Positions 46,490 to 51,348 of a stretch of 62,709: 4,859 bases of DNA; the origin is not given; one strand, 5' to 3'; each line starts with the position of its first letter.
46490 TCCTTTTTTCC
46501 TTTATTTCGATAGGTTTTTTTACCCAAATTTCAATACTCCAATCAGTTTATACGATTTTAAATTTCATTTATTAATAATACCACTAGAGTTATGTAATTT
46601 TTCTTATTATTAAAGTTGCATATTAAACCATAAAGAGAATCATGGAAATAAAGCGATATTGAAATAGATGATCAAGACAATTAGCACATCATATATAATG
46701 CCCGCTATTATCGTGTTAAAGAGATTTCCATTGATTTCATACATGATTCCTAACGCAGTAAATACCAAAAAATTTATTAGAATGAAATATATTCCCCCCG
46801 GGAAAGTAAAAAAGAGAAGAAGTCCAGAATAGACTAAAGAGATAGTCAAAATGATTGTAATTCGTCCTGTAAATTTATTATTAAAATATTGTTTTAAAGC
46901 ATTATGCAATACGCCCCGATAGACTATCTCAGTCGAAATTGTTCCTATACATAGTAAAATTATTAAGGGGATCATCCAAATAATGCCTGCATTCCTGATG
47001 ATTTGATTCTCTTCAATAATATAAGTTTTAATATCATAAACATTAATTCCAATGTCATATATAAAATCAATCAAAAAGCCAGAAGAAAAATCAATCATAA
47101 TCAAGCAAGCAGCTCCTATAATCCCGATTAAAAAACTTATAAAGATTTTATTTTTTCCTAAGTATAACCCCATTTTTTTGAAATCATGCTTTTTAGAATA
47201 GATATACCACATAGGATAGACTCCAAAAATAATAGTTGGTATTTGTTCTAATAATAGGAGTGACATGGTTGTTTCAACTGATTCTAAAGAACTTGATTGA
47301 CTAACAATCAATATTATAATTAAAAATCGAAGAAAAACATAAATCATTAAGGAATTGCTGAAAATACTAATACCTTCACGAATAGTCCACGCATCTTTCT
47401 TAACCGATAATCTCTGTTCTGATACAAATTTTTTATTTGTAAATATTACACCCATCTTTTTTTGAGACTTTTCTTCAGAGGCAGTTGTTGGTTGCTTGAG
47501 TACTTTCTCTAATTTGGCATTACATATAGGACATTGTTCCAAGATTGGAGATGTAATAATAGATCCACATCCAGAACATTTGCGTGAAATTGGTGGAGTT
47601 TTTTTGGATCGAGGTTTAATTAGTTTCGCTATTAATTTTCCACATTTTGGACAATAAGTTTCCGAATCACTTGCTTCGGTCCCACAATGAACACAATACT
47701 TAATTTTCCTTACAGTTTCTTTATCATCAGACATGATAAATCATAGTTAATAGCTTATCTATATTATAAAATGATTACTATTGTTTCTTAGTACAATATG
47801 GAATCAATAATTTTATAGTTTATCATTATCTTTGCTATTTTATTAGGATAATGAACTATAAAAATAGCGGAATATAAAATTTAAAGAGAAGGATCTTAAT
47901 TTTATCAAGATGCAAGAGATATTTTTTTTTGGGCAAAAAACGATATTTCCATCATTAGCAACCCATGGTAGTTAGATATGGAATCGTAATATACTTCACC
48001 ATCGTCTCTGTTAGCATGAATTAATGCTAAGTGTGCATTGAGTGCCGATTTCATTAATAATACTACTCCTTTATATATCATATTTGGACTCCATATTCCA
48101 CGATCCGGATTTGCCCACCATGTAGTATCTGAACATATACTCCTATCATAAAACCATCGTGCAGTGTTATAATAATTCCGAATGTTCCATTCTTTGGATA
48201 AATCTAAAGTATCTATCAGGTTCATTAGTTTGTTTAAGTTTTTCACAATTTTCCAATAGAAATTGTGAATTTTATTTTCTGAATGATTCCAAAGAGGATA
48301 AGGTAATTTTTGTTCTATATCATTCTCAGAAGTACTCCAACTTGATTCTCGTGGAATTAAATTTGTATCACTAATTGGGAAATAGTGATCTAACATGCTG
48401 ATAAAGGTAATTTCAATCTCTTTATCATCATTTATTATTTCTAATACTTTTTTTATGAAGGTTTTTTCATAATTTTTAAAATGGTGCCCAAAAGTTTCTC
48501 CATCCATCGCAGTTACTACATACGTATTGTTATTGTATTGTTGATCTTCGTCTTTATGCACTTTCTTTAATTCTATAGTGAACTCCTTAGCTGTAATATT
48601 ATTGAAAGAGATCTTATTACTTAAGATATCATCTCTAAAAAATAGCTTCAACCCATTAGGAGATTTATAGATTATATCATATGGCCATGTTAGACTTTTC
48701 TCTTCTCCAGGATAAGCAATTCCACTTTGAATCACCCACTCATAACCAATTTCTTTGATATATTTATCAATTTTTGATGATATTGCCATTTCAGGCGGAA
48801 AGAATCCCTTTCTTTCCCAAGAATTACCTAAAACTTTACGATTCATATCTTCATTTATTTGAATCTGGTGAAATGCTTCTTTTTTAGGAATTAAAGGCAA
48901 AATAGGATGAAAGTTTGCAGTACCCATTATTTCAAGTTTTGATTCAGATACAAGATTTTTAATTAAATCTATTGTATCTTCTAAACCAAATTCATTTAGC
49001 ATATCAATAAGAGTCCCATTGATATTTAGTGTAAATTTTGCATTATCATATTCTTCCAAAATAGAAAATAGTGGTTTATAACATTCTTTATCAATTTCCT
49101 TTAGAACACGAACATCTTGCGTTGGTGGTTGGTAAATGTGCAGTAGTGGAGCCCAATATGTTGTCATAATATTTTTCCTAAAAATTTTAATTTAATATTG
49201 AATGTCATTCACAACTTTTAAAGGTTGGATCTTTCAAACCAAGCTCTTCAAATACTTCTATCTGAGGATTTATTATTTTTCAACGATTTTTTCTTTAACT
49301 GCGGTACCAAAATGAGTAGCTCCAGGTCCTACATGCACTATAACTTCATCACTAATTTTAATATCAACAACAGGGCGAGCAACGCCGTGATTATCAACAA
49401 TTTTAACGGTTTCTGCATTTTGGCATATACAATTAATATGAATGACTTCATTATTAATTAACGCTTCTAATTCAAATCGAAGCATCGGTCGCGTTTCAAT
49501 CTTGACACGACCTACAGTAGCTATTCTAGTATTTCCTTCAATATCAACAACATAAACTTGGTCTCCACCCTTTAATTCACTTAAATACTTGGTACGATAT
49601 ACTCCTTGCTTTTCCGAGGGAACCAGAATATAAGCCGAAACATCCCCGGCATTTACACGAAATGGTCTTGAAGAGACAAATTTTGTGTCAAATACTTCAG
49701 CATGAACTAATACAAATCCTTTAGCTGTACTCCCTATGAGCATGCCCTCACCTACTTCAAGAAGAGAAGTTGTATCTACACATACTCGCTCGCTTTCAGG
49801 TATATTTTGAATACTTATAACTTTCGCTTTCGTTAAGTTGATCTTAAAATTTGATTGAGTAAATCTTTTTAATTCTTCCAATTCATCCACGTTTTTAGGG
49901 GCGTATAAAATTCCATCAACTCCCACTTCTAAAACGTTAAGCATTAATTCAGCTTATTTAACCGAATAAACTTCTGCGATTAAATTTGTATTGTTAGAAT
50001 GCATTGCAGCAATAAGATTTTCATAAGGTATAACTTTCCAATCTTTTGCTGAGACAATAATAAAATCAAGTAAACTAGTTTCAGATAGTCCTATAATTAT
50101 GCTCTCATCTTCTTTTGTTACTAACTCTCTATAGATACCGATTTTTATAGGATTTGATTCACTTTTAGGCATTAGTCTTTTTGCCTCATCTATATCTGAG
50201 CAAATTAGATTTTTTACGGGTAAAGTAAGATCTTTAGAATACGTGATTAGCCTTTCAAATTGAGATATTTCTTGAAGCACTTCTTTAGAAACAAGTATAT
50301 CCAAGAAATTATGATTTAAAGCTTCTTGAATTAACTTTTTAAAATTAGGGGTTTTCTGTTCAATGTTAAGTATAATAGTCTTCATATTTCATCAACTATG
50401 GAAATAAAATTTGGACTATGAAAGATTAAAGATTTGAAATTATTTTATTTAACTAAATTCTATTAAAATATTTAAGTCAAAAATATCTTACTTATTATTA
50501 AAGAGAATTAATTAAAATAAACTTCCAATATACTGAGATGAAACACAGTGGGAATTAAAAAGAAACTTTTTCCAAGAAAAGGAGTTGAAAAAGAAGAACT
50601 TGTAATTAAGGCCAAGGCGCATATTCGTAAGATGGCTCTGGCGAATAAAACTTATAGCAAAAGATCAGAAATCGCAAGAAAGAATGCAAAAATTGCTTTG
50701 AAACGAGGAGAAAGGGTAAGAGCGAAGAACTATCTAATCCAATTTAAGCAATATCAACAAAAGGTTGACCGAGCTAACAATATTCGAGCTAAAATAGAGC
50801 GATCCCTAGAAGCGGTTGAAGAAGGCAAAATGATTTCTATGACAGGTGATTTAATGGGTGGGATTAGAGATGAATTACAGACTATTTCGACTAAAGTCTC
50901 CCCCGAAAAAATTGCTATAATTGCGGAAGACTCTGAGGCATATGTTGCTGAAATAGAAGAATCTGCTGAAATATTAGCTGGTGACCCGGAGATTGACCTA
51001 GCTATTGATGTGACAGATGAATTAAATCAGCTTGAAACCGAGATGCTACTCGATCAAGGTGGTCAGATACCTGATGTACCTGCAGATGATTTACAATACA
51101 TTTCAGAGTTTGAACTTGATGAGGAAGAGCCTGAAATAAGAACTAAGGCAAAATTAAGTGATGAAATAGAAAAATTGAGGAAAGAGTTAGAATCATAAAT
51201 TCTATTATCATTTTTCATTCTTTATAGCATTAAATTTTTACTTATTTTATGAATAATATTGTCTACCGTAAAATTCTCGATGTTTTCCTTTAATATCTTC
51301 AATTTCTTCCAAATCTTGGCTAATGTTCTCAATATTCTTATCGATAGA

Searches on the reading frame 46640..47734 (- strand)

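Call 3: search_protein_families(library=pfam, proteins=[window:46640-47734:-], max_evalue=1)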
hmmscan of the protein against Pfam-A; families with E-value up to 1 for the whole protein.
window:46640-47734:- (364 aa): 19 families
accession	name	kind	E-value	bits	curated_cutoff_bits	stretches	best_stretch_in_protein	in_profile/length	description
PF13240.11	Zn_Ribbon_1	-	1.3e-06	28.4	25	1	13-33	1-21/23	zinc-ribbon domain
PF02517.21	Rce1-like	-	5.6e-05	23.8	22.4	1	254-350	5-92/93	Type II CAAX prenyl endopeptidase Rce1-like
PF12773.13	DZR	-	6.7e-05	23.4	27.3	2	12-32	25-45/45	Double zinc ribbon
PF17032.10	Zn_ribbon_15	-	0.0009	20.4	28.9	1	10-32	51-73/73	zinc-ribbon family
PF13248.11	Zn_ribbon_3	-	0.0013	18.6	27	1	12-34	3-25/26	zinc-ribbon domain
PF21349.2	RUBY_RBDX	-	0.0071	16.2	26.5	1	52-76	2-27/30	Rubrerythrin, rubredoxin-like domain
PF23455.1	DUF7129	-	0.01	16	30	1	14-33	14-35/45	Domain of unknown function (DUF7129)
PF07191.17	Zn_ribbon_6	-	0.013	16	25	1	11-38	16-42/67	Double zinc ribbon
PF18912.6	DZR_2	-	0.013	15.8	27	1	13-34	9-30/56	Double zinc ribbon domain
PF08772.16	Zn_ribbon_NOB1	-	0.054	14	24.9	0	11-33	8-31/72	Nin one binding (NOB1) Zn-ribbon like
PF01155.25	HypA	-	0.088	13.3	28.9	1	7-39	66-100/112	Hydrogenase/urease nickel incorporation, metallochaperone, hypA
PF14952.11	zf-tcix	-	0.089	12.8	31.2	1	5-20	4-19/42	Putative treble-clef, zinc-finger, Zn-binding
PF03119.21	DNA_ligase_ZBD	-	0.14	12.5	25.8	0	67-77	1-11/27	NAD-dependent DNA ligase C4 zinc finger domain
PF04981.18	NMD3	-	0.14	12.1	24.9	1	14-82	1-68/243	NMD3 family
PF09723.15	Zn_ribbon_8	-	0.54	10.7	34.4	0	23-39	24-41/41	Zinc ribbon domain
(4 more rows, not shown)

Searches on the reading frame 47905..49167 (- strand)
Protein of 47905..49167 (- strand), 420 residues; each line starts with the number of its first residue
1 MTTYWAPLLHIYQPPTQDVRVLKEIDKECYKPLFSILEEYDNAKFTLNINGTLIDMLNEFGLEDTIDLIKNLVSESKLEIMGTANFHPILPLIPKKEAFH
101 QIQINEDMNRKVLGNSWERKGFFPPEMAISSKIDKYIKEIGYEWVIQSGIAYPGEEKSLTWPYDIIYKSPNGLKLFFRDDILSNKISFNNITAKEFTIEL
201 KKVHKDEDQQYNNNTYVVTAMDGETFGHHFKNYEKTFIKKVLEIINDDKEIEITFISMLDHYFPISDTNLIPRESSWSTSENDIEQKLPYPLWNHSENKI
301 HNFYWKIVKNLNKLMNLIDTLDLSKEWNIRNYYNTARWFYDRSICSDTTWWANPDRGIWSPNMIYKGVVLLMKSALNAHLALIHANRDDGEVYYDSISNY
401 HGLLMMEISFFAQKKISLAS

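Call 3: search_protein_families(library=pfam, proteins=[window:47905-49167:-], max_evalue=1)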
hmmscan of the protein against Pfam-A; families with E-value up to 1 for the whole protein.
window:47905-49167:- (420 aa): 1 family
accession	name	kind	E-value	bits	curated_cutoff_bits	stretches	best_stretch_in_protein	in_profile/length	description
PF03065.20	Glyco_hydro_57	-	1e-37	130.5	21.2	1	22-257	40-274/291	Glycosyl hydrolase family 57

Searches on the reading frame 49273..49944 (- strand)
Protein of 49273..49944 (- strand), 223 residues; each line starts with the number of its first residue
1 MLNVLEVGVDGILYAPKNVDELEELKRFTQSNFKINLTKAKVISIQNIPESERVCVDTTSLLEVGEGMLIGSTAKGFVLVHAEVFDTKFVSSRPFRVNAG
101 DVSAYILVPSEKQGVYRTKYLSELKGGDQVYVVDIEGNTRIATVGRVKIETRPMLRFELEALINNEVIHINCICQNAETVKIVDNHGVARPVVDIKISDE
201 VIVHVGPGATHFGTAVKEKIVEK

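Call 3: search_protein_families(library=pfam, proteins=[window:49273-49944:-], max_evalue=1)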
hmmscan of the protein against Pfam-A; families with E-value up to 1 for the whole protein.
window:49273-49944:- (223 aa): 1 family
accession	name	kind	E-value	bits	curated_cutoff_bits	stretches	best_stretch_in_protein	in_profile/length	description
PF01959.21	DHQS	-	3.4e-77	260.1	22.2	1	2-223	130-344/344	3-dehydroquinate synthase II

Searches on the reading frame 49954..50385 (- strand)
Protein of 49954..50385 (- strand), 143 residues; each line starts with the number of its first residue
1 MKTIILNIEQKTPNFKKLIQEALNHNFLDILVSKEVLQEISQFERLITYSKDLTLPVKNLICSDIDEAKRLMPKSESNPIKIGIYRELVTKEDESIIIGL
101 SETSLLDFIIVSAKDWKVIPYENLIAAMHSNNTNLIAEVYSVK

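Call 3: search_protein_families(library=pfam, proteins=[window:49954-50385:-], max_evalue=1)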
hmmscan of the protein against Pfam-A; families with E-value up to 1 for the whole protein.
window:49954-50385:- (143 aa): 2 families
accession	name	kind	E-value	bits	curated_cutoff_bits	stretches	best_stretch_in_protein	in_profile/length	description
PF01959.21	DHQS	-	3.3e-13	49.7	22.2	1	5-142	4-123/344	3-dehydroquinate synthase II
PF03874.21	RNA_pol_Rpb4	-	0.036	14.8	25.6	1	15-77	49-98/116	RNA polymerase Rpb4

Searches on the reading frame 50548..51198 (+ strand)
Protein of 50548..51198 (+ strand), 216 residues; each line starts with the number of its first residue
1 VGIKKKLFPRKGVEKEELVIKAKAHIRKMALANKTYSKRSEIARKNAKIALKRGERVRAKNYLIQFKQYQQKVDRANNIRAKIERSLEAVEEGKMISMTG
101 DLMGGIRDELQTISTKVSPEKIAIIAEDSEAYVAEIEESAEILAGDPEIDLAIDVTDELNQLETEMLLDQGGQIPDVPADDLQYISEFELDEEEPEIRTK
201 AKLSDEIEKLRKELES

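Call 3: search_protein_families(library=pfam, proteins=[window:50548-51198:+], max_evalue=1)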
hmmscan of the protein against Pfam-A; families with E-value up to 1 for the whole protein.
window:50548-51198:+ (216 aa): 3 families
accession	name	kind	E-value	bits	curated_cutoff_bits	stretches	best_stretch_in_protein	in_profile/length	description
PF03357.26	Snf7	-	2.9e-11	43.8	27.3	1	37-181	21-170/171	Snf7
PF08590.15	DUF1771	-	0.0073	17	28.7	1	30-78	6-53/64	Domain of unknown function (DUF1771)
PF23001.1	MBTP1_N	-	0.081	13.7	27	1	60-86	4-30/80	Membrane-bound Site-1 Protease Family N-terminal domain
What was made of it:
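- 50548..51198 (+): Neighbour (context): 216-aa ESCRT-III, orthologue of Loki CHMP4-7 / Vps20-32-60 class. Pfam Snf7 E 2.9e-11 (call 3).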

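Call 14: search_protein_families(library=ncbifam, proteins=[window:50548-51198:+], max_evalue=1)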
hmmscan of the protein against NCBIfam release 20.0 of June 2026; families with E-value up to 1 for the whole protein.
window:50548-51198:+ (216 aa): 2 families
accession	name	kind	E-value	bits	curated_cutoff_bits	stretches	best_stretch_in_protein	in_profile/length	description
TIGR00448.1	rpoE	equivalog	0.07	12.7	124.2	1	32-92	116-178/179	DNA-directed RNA polymerase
NF040843.1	SE2200_fam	equivalog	0.071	13.2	30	1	66-79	18-31/33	SE2200 family small protein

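Call 78: search_solved_structures(query=window:50548-51198:+, max_evalue=1)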
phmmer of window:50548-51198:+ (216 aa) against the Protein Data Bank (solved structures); distinct sequences matched with E-value up to 1: 7.
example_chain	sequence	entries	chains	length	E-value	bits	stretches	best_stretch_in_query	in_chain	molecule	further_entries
9fn1_U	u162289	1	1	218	5.2e-87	294.1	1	1-216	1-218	Vps20/32/60-like protein (ESCRT-III)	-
4v8m_Bh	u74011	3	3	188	0.028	17.8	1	5-95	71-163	60S RIBOSOMAL SUBUNIT PROTEIN L31, PUTATIVE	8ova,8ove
9ftl_A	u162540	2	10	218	0.08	16.3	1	3-199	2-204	Heimdallarchaeota archaeon AB_125 ESCRT-IIIB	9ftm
3w3s_A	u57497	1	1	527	0.33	14.3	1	124-189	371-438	Type-2 serine--tRNA ligase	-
5fd7_A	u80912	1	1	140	0.35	14.3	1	17-122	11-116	Vacuolar-sorting protein SNF7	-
5fd9_A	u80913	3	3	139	0.38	14.2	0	17-121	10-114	Vacuolar-sorting protein SNF7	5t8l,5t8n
9vyf_H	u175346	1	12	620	0.46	13.9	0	133-186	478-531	Portal protein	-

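Call 89: search_solved_structures(query=window:50548-51198:+, max_evalue=1e-20, show_alignments=1)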
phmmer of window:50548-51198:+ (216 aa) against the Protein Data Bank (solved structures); distinct sequences matched with E-value up to 1e-20: 1.
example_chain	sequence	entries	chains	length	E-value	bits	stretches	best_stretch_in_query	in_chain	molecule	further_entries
9fn1_U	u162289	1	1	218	5.2e-87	294.1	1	1-216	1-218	Vps20/32/60-like protein (ESCRT-III)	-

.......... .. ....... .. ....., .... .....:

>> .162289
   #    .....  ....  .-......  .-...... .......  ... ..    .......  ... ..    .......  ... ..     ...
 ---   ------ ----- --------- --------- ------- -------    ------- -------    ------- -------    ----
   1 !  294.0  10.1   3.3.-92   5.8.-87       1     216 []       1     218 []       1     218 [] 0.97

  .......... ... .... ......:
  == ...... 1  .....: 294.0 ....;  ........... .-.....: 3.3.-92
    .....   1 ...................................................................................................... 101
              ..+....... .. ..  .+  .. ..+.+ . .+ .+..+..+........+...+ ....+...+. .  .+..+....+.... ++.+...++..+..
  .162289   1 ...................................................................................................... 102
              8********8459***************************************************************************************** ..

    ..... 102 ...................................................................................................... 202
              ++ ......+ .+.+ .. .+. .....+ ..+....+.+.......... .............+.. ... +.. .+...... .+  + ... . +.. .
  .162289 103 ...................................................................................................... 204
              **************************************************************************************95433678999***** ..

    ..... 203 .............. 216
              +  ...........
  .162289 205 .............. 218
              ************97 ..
